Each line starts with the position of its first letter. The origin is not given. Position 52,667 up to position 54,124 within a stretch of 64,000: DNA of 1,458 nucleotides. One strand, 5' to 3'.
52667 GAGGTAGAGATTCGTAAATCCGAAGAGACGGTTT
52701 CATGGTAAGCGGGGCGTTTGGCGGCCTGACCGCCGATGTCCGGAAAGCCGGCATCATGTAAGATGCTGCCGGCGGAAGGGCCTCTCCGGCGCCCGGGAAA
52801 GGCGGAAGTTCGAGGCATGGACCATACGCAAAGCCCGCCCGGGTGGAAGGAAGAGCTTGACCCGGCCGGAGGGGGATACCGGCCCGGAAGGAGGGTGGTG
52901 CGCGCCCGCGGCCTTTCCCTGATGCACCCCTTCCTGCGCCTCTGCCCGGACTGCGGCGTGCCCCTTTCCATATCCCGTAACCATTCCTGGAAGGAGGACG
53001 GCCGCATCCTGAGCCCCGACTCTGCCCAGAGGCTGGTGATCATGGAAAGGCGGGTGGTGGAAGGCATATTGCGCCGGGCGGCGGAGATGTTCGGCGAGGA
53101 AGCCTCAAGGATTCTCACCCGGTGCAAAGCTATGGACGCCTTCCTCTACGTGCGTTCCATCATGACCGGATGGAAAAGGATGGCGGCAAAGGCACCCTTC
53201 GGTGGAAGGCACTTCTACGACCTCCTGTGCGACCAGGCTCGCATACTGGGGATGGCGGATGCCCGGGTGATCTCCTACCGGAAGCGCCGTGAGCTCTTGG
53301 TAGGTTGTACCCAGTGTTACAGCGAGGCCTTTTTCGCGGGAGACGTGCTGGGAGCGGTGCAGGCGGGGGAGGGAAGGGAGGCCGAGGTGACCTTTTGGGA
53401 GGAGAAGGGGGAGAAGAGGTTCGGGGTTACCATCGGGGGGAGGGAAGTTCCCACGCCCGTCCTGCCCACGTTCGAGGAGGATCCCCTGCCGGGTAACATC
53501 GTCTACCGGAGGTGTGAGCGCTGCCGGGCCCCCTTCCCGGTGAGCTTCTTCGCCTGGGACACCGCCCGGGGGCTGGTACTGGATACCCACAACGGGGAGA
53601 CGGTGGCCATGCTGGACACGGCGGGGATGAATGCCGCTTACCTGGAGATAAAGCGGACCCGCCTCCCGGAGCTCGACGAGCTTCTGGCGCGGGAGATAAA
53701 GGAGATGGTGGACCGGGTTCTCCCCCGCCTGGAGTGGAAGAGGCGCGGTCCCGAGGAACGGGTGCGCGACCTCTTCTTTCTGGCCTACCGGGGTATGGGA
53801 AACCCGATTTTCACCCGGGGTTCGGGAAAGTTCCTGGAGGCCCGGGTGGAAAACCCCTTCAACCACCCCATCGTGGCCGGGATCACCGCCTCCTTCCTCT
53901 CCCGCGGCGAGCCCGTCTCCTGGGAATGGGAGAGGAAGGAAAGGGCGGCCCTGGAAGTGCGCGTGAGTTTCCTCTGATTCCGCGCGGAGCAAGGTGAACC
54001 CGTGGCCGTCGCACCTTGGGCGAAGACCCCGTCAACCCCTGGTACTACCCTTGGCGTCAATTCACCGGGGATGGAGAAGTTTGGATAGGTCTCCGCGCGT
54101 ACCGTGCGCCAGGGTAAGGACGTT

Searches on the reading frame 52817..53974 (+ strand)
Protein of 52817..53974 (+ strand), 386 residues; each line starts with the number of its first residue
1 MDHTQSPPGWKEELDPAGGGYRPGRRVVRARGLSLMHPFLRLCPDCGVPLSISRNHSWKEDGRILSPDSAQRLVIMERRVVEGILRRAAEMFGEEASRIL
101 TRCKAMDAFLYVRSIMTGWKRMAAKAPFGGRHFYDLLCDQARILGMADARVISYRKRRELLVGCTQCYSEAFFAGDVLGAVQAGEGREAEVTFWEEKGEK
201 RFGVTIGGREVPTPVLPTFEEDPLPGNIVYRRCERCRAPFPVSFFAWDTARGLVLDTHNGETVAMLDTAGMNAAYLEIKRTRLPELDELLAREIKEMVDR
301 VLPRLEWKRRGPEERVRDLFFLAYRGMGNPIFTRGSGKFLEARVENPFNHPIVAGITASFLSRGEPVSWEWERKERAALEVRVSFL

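Call 7: search_protein_families(library=pfam, proteins=[window:52817-53974:+], max_evalue=1)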
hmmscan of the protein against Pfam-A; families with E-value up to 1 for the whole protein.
window:52817-53974:+ (386 aa): 4 families
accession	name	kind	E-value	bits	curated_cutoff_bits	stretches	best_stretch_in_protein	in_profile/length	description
PF18508.7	zf_C2H2_13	-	0.0037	17.3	26.5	0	221-240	8-27/42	Zinc finger domain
PF13824.12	zf-Mss51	-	0.015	15.9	27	1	43-61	17-34/55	Zinc-finger of mitochondrial splicing suppressor 51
PF07754.17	HVO_2753_ZBP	-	0.31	11.3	33.2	0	226-237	23-34/46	Small zinc finger protein HVO_2753-like, Zn-binding pocket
PF18608.7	XAF1_C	-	0.86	9.6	25.8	0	39-58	16-37/54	XIAP-associated factor 1 C-terminal domain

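Call 8: search_protein_families(library=ncbifam, proteins=[window:52817-53974:+], max_evalue=1)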
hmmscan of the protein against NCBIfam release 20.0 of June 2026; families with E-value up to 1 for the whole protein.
window:52817-53974:+ (386 aa): 1 family
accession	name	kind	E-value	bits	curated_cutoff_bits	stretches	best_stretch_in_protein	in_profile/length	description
NF011255.0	PRK14661.1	equivalog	0.21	11.5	209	1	141-199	21-76/169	holo-[acyl-carrier-protein] synthase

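Call 49: find_homologous_proteins(query=window:52919-53974:+)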
Query window:52919-53974:+ (352 aa): 69 proteins with E <= 0.001 among 8000 candidates.
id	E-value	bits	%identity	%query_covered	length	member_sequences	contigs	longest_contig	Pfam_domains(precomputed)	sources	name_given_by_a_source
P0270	3.8e-237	804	100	100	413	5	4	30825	-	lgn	-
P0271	4.8e-206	702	86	100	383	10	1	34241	-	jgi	-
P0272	1.5e-193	661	80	100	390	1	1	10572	-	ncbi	-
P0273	1.4e-191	654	81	100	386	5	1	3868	-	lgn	-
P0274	9.8e-191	651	79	100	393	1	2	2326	-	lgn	-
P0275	4.6e-188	643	79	100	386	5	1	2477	-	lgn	-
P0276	3.2e-173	594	74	100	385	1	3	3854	-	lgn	-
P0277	4.8e-145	501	63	100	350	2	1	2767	-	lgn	-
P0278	2.6e-129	449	57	99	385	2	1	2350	-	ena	-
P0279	7.8e-129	448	58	99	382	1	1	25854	-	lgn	-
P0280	1.5e-128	447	57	99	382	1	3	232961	-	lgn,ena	-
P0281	1.3e-127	444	56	99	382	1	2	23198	PF18508.9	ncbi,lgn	-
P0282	1.6e-125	437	55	100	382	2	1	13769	-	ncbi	-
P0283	2.4e-125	436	55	99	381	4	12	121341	PF18508.9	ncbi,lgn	-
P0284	4.3e-125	436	54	99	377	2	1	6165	-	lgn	-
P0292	1.1e-123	431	54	99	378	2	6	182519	-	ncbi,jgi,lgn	jgi:hypothetical protein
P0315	1.6e-114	401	51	99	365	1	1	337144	-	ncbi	ncbi:MAG: hypothetical protein AB1384_02400 [Actinomycetota bacterium]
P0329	5.3e-78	281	41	98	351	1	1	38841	-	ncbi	-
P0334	2.5e-70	255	40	100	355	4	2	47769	-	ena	-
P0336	3.5e-20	90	26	97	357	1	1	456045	-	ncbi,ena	-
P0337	8.1e-20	89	28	91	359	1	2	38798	-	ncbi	-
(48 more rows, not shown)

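Call 50: find_encoding_contigs(protein=P0280, flank=7000, max_places=1)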
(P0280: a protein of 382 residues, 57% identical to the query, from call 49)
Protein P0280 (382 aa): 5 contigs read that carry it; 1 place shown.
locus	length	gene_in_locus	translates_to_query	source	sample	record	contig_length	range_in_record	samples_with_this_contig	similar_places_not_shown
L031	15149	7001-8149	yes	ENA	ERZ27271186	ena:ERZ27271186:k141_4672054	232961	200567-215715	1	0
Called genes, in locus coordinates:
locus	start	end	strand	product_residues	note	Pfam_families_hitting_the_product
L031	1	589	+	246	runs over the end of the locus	PF00702:Hydrolase, PF12710:HAD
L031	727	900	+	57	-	-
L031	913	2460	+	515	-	PF00890:FAD_binding_2 (weak), PF00996:GDI (faint), PF01266:DAO (weak), PF01494:FAD_binding_3 (weak), PF01593:Amino_oxidase, PF01946:Thi4 (weak), PF12831:FAD_oxidored (weak), PF13450:NAD_binding_8, +1 more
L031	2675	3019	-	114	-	-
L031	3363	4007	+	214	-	PF00440:TetR_N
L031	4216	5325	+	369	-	PF02771:Acyl-CoA_dh_N, PF02770:Acyl-CoA_dh_M, PF00441:Acyl-CoA_dh_1, PF08028:Acyl-CoA_dh_2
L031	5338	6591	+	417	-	PF02771:Acyl-CoA_dh_N (weak), PF02770:Acyl-CoA_dh_M, PF00441:Acyl-CoA_dh_1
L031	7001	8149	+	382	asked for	-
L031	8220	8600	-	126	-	-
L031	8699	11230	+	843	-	PF01804:Penicil_amidase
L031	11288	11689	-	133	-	-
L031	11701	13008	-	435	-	PF00682:HMGL-like, PF22617:HCS_D2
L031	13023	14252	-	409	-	PF00155:Aminotran_1_2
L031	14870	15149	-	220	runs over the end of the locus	PF00303:Thymidylat_synt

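Call 51: find_encoding_contigs(protein=P0315, flank=7000, max_places=1)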
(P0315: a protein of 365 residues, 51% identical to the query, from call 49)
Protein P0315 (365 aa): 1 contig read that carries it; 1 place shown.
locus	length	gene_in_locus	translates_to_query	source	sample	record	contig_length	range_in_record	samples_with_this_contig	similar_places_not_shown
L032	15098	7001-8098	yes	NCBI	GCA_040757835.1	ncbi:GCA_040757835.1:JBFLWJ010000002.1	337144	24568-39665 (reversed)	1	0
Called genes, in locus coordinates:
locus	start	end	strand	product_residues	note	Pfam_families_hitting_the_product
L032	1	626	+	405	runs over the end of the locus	PF08240:ADH_N, PF00107:ADH_zinc_N, PF13602:ADH_zinc_N_2 (weak)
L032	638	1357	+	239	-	PF00702:Hydrolase (weak), PF12710:HAD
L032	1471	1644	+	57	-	-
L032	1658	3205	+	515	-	PF00890:FAD_binding_2 (weak), PF00996:GDI (faint), PF01134:GIDA (faint), PF01266:DAO (weak), PF01593:Amino_oxidase, PF01946:Thi4 (weak), PF12831:FAD_oxidored (weak), PF13450:NAD_binding_8, +1 more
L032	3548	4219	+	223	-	PF00440:TetR_N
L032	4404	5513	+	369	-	PF02771:Acyl-CoA_dh_N, PF02770:Acyl-CoA_dh_M, PF00441:Acyl-CoA_dh_1, PF08028:Acyl-CoA_dh_2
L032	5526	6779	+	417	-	PF02771:Acyl-CoA_dh_N (faint), PF02770:Acyl-CoA_dh_M, PF00441:Acyl-CoA_dh_1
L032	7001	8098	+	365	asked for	-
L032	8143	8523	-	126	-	-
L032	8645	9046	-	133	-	-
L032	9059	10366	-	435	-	PF00682:HMGL-like, PF22617:HCS_D2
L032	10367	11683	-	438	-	PF00155:Aminotran_1_2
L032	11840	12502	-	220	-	PF00303:Thymidylat_synt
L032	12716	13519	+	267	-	PF01869:BcrAD_BadFG, PF22521:HypF_C_2 (faint)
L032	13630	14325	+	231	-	PF01590:GAF, PF13185:GAF_2, PF13492:GAF_3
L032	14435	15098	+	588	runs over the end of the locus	PF00037:Fer4, PF12797:Fer4_2 (weak), PF12837:Fer4_6, PF13237:Fer4_10 (faint), PF14691:Fer4_20, PF07992:Pyr_redox_2, PF13450:NAD_binding_8 (weak), PF13738:Pyr_redox_3, +2 more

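Call 52: find_encoding_contigs(protein=P0292, flank=7000, max_places=1)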
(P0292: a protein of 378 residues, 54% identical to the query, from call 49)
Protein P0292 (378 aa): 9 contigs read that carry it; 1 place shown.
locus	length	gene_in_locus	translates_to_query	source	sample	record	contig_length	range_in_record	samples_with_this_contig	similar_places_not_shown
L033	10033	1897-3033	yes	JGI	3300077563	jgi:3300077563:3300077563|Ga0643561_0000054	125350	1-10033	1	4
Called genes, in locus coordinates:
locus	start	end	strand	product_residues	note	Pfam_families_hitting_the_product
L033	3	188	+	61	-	?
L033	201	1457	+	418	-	PF02771:Acyl-CoA_dh_N (faint), PF02770:Acyl-CoA_dh_M, PF00441:Acyl-CoA_dh_1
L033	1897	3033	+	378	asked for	-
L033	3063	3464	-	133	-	-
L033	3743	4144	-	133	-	-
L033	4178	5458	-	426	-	PF00682:HMGL-like, PF22617:HCS_D2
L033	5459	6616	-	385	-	PF00155:Aminotran_1_2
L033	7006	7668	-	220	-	PF00303:Thymidylat_synt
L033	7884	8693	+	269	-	PF01869:BcrAD_BadFG, PF22521:HypF_C_2 (faint)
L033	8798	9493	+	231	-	PF01590:GAF, PF13185:GAF_2, PF13492:GAF_3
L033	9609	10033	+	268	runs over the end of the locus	PF13187:Fer4_9 (faint), PF25160:LdpA_Fe-S-bd (faint), PF00037:Fer4, PF12837:Fer4_6 (weak), PF14691:Fer4_20, PF13450:NAD_binding_8 (faint)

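Call 54: list_cluster_members(proteins=[P0336, P0337, P0329, P0334, P0269, P0264, P0254, P0243, P0222, P0127])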
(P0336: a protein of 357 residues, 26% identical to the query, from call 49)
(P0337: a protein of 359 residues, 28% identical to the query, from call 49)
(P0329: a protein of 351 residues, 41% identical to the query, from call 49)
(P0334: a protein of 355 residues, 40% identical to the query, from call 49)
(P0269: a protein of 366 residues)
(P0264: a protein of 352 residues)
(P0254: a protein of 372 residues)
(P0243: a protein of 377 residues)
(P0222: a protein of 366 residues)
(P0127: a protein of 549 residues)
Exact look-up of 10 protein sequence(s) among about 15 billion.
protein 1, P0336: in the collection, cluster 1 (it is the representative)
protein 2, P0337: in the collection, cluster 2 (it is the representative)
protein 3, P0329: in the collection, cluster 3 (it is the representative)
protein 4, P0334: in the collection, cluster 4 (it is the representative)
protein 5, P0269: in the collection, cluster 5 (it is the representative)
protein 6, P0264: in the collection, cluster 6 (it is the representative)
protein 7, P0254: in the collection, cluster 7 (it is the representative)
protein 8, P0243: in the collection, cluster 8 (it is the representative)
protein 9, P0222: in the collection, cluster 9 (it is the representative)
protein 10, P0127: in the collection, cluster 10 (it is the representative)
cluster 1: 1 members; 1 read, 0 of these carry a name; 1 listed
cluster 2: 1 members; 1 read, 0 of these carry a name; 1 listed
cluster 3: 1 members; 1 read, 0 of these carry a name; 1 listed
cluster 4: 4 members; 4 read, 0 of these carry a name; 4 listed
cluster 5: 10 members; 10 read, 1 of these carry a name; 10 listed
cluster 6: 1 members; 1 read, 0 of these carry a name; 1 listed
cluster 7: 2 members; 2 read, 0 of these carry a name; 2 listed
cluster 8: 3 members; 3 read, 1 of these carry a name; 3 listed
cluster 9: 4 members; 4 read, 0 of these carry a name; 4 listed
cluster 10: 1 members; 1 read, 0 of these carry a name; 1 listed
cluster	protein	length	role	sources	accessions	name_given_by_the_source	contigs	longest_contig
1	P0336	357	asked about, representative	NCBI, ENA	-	-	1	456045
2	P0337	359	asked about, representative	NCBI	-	-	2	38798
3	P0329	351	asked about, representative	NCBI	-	-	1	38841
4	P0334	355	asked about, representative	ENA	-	-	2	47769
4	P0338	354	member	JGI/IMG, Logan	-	-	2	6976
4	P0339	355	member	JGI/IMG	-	-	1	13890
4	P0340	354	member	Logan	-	-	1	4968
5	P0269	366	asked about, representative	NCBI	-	-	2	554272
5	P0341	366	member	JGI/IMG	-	hypothetical protein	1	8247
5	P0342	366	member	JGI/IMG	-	-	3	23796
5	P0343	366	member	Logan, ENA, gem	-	-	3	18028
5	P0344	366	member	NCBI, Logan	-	-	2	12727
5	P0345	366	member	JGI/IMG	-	-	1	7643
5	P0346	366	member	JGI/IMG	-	-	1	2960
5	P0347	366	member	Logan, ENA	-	-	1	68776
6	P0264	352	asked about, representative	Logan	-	-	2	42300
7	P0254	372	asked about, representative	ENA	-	-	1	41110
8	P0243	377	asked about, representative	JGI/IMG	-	-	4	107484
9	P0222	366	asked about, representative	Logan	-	-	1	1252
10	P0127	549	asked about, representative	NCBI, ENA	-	-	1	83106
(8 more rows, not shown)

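Call 55: search_protein_families(library=pfam, proteins=[P0336], max_evalue=0.01)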
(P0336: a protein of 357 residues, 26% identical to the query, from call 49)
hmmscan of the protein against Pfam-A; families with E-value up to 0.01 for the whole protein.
P0336 (357 aa): 0 families

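Call 79: predict_structure(alignment_id=A4)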
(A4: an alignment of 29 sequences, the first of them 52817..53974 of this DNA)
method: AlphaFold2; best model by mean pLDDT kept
length: 386 residues; sequences in the alignment: 29
mean_pLDDT: 83.4   pTM: 0.84
mean pLDDT of the five models: 83.4, 83.0, 82.8, 81.2, 79.1
residues with pLDDT >= 90: 216; 70-90: 104; 50-70: 38; < 50: 28
segments of 3 or more residues with pLDDT < 50: 1-27
pLDDT, mean of each block of 10 residues (from residue 1): 33 35 43 61 89 92 91 94 89 87 95 83 69 92 96 94 95 96 93 95 95 74 85 92 90 90 94 89 84 91 57 69 91 77 93 93 89 88 91
secondary structure, 60 per line:
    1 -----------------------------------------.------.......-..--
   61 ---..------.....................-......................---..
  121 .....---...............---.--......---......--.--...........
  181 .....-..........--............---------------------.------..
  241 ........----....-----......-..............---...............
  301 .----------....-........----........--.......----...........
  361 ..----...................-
elements in order: H50-55 E72-77 H78-92 H94-115 H119-125 H129-143 E150-155 E159-164 H170-185 E187-196 E199-210 H240-244 E245-248 E253-256 E262-267 H269-282 H286-301 H312-315 H317-324 E329-336 E339-345 H350-362 E367-374 E378-385

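Call 89: find_encoding_contigs(protein=P0336, flank=6000, max_places=1)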
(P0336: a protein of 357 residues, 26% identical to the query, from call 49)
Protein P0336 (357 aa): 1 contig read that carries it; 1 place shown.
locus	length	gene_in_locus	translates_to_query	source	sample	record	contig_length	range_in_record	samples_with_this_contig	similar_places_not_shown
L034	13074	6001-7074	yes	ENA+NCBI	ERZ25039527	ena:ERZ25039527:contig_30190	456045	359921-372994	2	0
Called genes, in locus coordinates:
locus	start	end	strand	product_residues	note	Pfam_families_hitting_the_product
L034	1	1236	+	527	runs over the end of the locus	PF04932:Wzy_C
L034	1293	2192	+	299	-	PF01370:Epimerase, PF04321:RmlD_sub_bind, PF16363:GDP_Man_Dehyd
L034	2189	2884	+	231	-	-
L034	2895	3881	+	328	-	PF03279:Lip_A_acyltrans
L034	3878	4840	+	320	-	PF03279:Lip_A_acyltrans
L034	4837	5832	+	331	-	PF01209:Ubie_methyltran, PF13489:Methyltransf_23, PF13847:Methyltransf_31, PF08241:Methyltransf_11, PF08242:Methyltransf_12, PF13649:Methyltransf_25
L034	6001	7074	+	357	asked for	-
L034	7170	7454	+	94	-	PF08734:GYD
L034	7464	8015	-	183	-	-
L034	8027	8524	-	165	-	-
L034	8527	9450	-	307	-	PF12837:Fer4_6 (weak), PF00037:Fer4 (weak), PF12838:Fer4_7 (weak), PF14697:Fer4_21 (weak)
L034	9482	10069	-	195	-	-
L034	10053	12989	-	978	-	PF15902:Sortilin-Vps10 (faint), PF14870:PSII_BNR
